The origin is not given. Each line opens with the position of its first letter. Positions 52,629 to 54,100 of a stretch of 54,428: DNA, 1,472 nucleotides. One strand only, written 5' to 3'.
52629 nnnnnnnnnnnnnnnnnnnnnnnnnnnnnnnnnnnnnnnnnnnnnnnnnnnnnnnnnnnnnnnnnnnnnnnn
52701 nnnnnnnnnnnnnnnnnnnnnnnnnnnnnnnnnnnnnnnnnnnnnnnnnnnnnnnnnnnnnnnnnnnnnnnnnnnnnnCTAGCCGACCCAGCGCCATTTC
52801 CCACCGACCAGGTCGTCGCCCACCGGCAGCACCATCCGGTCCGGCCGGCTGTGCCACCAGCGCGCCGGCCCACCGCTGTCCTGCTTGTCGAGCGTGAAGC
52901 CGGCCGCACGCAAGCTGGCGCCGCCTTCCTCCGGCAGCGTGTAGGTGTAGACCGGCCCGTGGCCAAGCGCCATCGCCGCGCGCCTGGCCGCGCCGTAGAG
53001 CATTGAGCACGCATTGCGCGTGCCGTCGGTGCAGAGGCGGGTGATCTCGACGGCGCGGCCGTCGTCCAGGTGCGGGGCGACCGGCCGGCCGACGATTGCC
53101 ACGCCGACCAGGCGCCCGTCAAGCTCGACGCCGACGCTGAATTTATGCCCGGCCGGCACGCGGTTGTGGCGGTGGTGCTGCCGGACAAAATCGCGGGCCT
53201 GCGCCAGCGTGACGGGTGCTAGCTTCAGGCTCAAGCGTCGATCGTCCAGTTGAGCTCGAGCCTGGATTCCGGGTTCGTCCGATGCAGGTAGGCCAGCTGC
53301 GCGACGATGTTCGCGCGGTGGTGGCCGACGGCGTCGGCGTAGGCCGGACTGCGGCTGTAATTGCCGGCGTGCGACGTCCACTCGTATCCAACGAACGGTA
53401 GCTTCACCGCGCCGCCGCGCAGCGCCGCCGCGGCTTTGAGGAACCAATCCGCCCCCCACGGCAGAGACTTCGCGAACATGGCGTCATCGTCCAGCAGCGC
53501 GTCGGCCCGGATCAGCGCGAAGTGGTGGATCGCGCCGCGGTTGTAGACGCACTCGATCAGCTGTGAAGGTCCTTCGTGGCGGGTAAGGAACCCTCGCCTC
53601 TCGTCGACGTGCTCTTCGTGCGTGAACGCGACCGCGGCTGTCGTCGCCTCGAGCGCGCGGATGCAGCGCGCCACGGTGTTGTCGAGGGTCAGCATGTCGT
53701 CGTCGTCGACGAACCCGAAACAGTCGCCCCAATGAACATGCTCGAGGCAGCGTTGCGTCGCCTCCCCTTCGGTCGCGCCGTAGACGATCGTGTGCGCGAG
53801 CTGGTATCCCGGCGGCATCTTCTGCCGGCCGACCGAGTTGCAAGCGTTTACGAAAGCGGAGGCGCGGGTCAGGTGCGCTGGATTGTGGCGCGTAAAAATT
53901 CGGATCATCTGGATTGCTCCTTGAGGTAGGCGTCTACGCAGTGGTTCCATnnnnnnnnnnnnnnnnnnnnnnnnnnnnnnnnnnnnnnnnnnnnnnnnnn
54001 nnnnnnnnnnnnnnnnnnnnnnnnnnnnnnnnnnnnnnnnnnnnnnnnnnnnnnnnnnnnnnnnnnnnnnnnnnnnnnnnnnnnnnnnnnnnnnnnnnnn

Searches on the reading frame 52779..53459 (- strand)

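Call 15: search_protein_families(library=pfam, proteins=[window:52779-53459:-], max_evalue=0.01)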
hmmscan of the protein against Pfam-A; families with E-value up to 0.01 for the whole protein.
window:52779-53459:- (226 aa): 1 family
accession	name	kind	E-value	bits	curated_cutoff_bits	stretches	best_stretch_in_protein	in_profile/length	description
PF25680.1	Mom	-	1.7e-06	28.3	27.1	1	78-188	2-126/202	Mom protein family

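Call 16: search_protein_families(library=phrogs, proteins=[window:52779-53459:-], max_evalue=0.001)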
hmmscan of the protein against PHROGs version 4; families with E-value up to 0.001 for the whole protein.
window:52779-53459:- (226 aa): 1 family
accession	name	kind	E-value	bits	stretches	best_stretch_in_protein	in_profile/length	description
phrog_1384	-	other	1.5e-36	127.1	1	77-203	20-156/245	Mom-like DNA modification protein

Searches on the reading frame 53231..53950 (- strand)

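Call 15: search_protein_families(library=pfam, proteins=[window:53231-53950:-], max_evalue=0.01)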
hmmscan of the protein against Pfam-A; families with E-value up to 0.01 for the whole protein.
window:53231-53950:- (239 aa): 0 families

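Call 16: search_protein_families(library=phrogs, proteins=[window:53231-53950:-], max_evalue=0.001)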
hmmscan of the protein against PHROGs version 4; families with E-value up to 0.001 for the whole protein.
window:53231-53950:- (239 aa): 1 family
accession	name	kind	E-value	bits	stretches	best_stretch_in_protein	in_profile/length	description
phrog_19440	-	unknown function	1.3e-06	29.4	1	79-212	60-191/202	-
